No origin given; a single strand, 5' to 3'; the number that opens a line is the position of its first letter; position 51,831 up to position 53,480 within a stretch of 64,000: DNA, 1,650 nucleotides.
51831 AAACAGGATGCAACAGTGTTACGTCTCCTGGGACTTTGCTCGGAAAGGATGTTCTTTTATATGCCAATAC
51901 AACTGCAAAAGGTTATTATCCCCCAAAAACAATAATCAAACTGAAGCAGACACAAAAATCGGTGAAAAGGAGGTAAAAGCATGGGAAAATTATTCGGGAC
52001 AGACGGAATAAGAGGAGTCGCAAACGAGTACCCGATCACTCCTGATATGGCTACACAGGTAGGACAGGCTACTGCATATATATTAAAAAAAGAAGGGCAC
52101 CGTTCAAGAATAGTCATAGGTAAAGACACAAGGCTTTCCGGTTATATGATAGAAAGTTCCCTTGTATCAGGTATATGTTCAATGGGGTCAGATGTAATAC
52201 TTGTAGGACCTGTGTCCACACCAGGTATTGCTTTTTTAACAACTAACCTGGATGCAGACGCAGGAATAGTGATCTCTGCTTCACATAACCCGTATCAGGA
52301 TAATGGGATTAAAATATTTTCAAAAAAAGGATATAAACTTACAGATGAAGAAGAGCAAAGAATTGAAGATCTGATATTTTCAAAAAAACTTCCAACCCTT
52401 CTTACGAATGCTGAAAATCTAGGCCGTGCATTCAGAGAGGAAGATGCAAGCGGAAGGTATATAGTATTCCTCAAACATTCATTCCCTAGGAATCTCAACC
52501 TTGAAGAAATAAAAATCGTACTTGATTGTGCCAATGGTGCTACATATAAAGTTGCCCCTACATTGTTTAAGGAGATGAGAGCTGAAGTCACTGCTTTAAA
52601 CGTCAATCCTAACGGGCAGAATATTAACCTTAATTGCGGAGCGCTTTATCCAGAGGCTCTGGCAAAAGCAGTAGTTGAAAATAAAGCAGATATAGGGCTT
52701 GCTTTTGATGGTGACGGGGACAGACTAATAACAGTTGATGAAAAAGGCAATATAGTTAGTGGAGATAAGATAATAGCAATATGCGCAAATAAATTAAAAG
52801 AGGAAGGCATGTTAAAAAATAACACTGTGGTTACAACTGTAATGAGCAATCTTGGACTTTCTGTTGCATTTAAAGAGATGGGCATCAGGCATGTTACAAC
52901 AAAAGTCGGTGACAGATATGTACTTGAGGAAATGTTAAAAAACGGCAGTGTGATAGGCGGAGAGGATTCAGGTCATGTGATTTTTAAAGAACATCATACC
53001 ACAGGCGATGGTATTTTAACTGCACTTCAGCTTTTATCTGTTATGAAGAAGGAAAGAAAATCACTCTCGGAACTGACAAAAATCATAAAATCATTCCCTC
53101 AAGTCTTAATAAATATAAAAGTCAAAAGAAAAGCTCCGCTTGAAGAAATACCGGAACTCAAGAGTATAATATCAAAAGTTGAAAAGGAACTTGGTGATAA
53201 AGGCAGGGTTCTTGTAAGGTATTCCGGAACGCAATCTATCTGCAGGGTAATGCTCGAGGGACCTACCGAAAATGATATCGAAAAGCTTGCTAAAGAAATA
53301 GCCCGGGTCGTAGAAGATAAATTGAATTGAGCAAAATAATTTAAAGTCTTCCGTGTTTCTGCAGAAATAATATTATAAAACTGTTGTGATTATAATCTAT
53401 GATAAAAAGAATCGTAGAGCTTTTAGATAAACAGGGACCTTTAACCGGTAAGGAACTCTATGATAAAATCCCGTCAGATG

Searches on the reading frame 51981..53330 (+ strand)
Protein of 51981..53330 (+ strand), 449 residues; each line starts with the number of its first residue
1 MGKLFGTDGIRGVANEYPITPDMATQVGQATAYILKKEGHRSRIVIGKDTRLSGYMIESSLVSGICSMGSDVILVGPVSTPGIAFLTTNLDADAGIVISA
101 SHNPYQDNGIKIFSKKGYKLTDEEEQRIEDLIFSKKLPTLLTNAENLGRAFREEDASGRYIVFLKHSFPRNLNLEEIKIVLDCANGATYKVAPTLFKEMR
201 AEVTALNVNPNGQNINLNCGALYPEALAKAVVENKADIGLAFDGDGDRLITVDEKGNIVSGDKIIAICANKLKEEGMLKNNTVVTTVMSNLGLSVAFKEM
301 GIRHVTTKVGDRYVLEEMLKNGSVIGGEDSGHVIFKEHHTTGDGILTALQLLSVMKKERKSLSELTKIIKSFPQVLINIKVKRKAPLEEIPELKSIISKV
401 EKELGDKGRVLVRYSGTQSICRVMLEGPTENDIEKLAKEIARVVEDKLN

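Call 64: search_protein_families(library=pfam, proteins=[window:51981-53330:+], max_evalue=1e-8)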
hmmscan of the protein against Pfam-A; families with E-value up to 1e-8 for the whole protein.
window:51981-53330:+ (449 aa): 4 families
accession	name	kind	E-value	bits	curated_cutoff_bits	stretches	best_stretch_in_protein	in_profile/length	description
PF02878.22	PGM_PMM_I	-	5.7e-47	159.3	22.5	1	3-136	2-135/138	Phosphoglucomutase/phosphomannomutase, alpha/beta/alpha domain I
PF02880.22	PGM_PMM_III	-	5.9e-39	133.2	20.7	1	261-369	2-112/115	Phosphoglucomutase/phosphomannomutase, alpha/beta/alpha domain III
PF00408.26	PGM_PMM_IV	-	3.8e-18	65.8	23.1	1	376-442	1-67/68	Phosphoglucomutase/phosphomannomutase, C-terminal domain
PF02879.22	PGM_PMM_II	-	1.1e-16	61.7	29.3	1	159-256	2-103/103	Phosphoglucomutase/phosphomannomutase, alpha/beta/alpha domain II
